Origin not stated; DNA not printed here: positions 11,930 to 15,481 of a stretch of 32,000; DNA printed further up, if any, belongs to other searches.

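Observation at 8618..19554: Composite QmoC-like / HdrA / NuoEF / Mvh [NiFe]-hydrogenase operon: possibly a membrane-linked, NAD(H)-coupled, flavin-bifurcating hydrogenase of undescribed composition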

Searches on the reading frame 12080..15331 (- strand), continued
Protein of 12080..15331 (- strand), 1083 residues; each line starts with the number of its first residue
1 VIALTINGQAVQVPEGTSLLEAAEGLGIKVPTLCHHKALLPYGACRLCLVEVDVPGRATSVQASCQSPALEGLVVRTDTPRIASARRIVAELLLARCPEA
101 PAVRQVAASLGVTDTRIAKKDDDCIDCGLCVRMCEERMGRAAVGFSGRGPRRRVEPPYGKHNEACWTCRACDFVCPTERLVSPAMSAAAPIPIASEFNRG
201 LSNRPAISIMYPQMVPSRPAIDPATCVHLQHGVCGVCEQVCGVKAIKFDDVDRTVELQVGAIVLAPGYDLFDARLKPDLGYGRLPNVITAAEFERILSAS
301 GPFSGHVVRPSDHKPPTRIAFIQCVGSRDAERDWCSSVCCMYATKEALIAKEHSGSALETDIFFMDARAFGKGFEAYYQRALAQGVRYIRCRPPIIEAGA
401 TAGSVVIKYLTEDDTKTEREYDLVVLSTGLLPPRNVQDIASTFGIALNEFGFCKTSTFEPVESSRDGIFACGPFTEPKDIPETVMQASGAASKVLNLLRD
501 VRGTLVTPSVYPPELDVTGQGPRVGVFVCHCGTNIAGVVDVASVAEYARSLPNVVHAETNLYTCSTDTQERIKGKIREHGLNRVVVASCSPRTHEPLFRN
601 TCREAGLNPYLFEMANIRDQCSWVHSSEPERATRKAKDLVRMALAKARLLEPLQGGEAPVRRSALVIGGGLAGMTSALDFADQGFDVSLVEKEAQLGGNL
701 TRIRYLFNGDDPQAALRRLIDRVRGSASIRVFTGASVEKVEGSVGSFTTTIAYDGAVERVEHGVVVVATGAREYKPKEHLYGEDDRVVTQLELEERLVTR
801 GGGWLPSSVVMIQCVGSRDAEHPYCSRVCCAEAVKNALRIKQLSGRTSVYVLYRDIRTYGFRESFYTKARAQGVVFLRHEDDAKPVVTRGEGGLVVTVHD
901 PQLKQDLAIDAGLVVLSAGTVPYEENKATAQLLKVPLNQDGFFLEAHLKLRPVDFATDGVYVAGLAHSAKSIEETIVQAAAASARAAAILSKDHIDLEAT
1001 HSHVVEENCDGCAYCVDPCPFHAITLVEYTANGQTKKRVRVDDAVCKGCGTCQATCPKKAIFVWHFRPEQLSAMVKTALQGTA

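Call 18: search_protein_families(library=pfam, proteins=[L006:9968-14434:+, L010:2985-6100:+, L006:8791-9960:+], max_evalue=0.0001)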
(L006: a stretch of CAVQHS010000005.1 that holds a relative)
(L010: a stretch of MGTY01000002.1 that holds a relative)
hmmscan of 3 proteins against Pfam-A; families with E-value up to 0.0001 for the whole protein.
L006:9968-14434:+ (1488 aa): 18 families
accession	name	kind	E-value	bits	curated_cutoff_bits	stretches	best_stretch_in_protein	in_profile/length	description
PF07992.20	Pyr_redox_2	-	5.4e-59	200.4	26.1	2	252-549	2-291/291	Pyridine nucleotide-disulphide oxidoreductase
PF13738.12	Pyr_redox_3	-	1.7e-25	90.3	30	2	1061-1172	164-268/305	Pyridine nucleotide-disulphide oxidoreductase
PF13450.12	NAD_binding_8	-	2.4e-24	85.8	21.9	2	1066-1109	1-42/68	NAD(P)-binding Rossmann-like domain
PF00070.33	Pyr_redox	-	2.3e-19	70.1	22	1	382-456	1-78/82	Pyridine nucleotide-disulphide oxidoreductase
PF14691.11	Fer4_20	-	4.2e-19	68.9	25.8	1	161-238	30-110/113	Dihydroprymidine dehydrogenase domain II, 4Fe-4S cluster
PF12831.13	FAD_oxidored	-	1.1e-17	64.9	27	2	1065-1100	3-38/416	FAD dependent oxidoreductase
PF00890.30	FAD_binding_2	-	5.9e-17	62.4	20.4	1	1064-1100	2-38/414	FAD binding domain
PF01266.30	DAO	-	7.7e-14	52.4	27.9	1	1065-1098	3-37/353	FAD dependent oxidoreductase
PF01593.30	Amino_oxidase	-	4.9e-09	36.4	19.8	0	1071-1103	1-33/443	Flavin containing amine oxidoreductase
PF01494.25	FAD_binding_3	-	6.2e-09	36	22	0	1063-1095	3-35/349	FAD binding domain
PF12838.12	Fer4_7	-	2.1e-08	35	27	1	1414-1465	1-51/52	4Fe-4S dicluster domain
PF01134.28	GIDA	-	5.5e-08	32.7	22.1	0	1065-1094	3-32/391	Glucose inhibited division protein A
PF01946.23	Thi4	-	5.6e-08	32.7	26.2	0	1060-1099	16-56/235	Thi4 family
PF03486.20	HI0933_like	-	7e-08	32.7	50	0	1064-1100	3-39/244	HI0933-like protein Rossmann domain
PF00037.32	Fer4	-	8.2e-08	32.2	21.1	0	108-125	3-20/24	4Fe-4S binding domain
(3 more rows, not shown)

L010:2985-6100:+ (1038 aa): 19 families
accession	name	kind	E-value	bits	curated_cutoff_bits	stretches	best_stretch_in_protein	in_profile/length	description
PF07992.20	Pyr_redox_2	-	4.8e-24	85.7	26.1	1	604-727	1-119/291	Pyridine nucleotide-disulphide oxidoreductase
PF00037.32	Fer4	-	1.3e-14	53.8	21.1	1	100-117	2-19/24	4Fe-4S binding domain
PF12831.13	FAD_oxidored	-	6.1e-14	52.6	27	1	605-642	1-38/416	FAD dependent oxidoreductase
PF13450.12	NAD_binding_8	-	7.2e-13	49.1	21.9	1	608-647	1-40/68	NAD(P)-binding Rossmann-like domain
PF12797.12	Fer4_2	-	1.2e-11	44.2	24.5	1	99-117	3-21/22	4Fe-4S binding domain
PF12838.12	Fer4_7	-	1.9e-10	41.5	27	1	952-1003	1-51/52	4Fe-4S dicluster domain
PF00890.30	FAD_binding_2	-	4.1e-10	39.9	20.4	1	605-643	1-39/414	FAD binding domain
PF01266.30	DAO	-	4.8e-09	36.6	27.9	1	605-640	1-37/353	FAD dependent oxidoreductase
PF25160.1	LdpA_Fe-S-bd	-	3.4e-08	33.6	27.6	0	978-1005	17-43/49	LdpA Fe-S cluster-binding domain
PF12837.12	Fer4_6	-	1.1e-07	31.9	25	0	101-117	4-20/24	4Fe-4S binding domain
PF13187.11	Fer4_9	-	2.4e-07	31.1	27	0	953-1003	2-50/52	4Fe-4S dicluster domain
PF01134.28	GIDA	-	3.6e-07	30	22.1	0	605-635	1-31/391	Glucose inhibited division protein A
PF00070.33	Pyr_redox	-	4.5e-07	30.7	22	0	606-639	2-35/82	Pyridine nucleotide-disulphide oxidoreductase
PF14697.11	Fer4_21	-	4.5e-07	30.3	35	0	943-969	31-58/59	4Fe-4S dicluster domain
PF13237.11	Fer4_10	-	1.5e-06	28.4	25.5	0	101-118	4-21/53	4Fe-4S dicluster domain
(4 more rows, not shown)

L006:8791-9960:+ (389 aa): 3 families
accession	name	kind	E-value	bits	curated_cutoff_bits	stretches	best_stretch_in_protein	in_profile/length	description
PF13187.11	Fer4_9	-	1.1e-06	28.9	27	1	29-86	2-50/52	4Fe-4S dicluster domain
PF13183.11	Fer4_8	-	2.2e-06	28.5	27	1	28-85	4-66/68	4Fe-4S dicluster domain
PF13534.11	Fer4_17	-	5.9e-05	24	22.2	0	29-85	2-58/61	4Fe-4S dicluster domain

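Call 19: search_protein_families(library=ncbifam, proteins=[window:12080-15331:-], max_evalue=0.001)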
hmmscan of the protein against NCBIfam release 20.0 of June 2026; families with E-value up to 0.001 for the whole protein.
window:12080-15331:- (1083 aa): 84 families (the best 25 are shown)
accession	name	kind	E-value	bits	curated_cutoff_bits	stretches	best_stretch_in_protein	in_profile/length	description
NF040770.1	hetero_SS_HdrA2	exception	2.6e-245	816.2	1100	3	186-500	250-562/777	CoB-CoM heterodisulfide reductase HdrA2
NF041778.1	hetero_SS_HdrA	equivalog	6.8e-193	642.6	1400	3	186-502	255-574/771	ferredoxin:CoB-CoM heterodisulfide reductase subunit HdrA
NF041891.1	hdrA_Methbact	equivalog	3e-169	564.7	1300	3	187-499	248-557/762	ferredoxin:CoB-CoM heterodisulfide reductase subunit HdrA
NF040763.1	FeFe_hydrog_A6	exception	1.9e-31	109.1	765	2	2-98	1-94/571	NADH-dependent [FeFe] hydrogenase, group A6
NF005745.0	PRK07569.1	equivalog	1.6e-22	80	333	1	2-184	4-211/238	bidirectional hydrogenase complex protein HoxU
TIGR01973.1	NuoG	equivalog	2.4e-22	79.5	470.05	1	4-96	1-90/606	NADH-quinone oxidoreductase subunit NuoG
NF009454.0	PRK12814.1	equivalog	5.9e-20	71.2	916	1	2-96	4-95/657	putative NADPH-dependent glutamate synthase small subunit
NF005895.0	PRK07860.1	equivalog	5.9e-19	67.6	802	1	1-98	17-113/811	NADH-quinone oxidoreductase subunit G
NF006305.0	PRK08493.1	equivalog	1.1e-15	56.8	591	1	1-90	1-85/819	NADH-quinone oxidoreductase subunit G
NF040762.1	Hydr_FeFe_Clost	exception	5.5e-14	51.7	900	1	3-92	2-89/572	ferredoxin hydrogenase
TIGR01971.1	NuoI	subfamily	5.5e-13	48.6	113.05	2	1005-1062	40-99/121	NADH-quinone oxidoreductase, chain I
NF042909.1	FMH_DH_FwdF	exception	1.3e-12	47.5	375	1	1004-1063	254-313/336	tungsten-dependent formylmethanofuran dehydrogenase subunit FwdF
NF009410.0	PRK12771.1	subfamily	5.9e-11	41.6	516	2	1008-1061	513-560/566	NAD(P)-binding protein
TIGR03997.1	mycofact_OYE_2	equivalog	4e-10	38.7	793.15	1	658-820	376-516/645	mycofactocin system FadH/OYE family oxidoreductase 2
NF004545.0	PRK05888.3-1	equivalog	5.2e-10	39.2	229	2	1006-1065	65-127/154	NADH-quinone oxidoreductase subunit NuoI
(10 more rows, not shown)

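Call 28: search_solved_structures(query=window:12080-15331:-, max_evalue=0.00001)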
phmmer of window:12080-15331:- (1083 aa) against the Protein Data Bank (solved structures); distinct sequences matched with E-value up to 0.00001: 64 (the best 60 are shown).
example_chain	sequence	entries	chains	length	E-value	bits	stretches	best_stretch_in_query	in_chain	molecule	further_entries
5odc_A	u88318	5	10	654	1.1e-164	553.1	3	521-751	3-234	Heterodisulfide reductase, subunit A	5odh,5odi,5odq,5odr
8rvu_a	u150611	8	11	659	1.8e-155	522.6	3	518-751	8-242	H(2):CoB-CoM heterodisulfide,ferredoxin reductase subunit A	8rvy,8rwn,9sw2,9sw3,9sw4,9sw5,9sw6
8rvv_A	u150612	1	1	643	2.5e-154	518.8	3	522-751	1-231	H(2):CoB-CoM heterodisulfide,ferredoxin reductase subunit A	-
9sfi_A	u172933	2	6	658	1.7e-139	469.7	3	184-396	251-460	CoB--CoM heterodisulfide reductase iron-sulfur subunit A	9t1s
7bkb_A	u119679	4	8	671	1.5e-135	456.6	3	521-752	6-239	CoB--CoM heterodisulfide reductase iron-sulfur subunit A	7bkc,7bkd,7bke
9mqx_A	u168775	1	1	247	2e-35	125.2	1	3-178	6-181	NADH:ubiquinone oxidoreductase chain G-like protein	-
6tjr_A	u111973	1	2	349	1.7e-33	118.7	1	259-501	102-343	Fumarate reductase/succinate dehydrogenase flavoprotein domain protein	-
8a6t_A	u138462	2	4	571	2.1e-28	101.9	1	1-95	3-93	Electron bifurcating hydrogenase subunit HydA1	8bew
9bov_A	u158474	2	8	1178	5.1e-26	94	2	3-96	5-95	Molybdopterin oxidoreductase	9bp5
8oh5_C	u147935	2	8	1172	5e-23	84.1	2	2-94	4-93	Formate dehydrogenase-O, major subunit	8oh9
7q4v_A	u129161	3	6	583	2.7e-22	81.7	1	3-180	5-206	Iron hydrogenase HydA1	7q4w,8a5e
9wxb_B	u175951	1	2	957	6.4e-20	73.8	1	2-98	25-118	Formate dehydrogenase alpha subunit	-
6tg9_A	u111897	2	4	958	3.8e-19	71.3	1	2-98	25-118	Formate dehydrogenase subunit alpha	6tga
6gcs_A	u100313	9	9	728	6.7e-18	67.1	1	2-98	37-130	75-KDA PROTEIN (NUAM) | Subunit NUAM of NADH:Ubiquinone Oxidoreductase (Complex I) | NADH-ubiquinone oxidoreductase 78 kDa subunit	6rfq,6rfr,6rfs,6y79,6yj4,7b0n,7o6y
7arc_G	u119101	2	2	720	8.1e-18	66.8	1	4-98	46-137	75 kDa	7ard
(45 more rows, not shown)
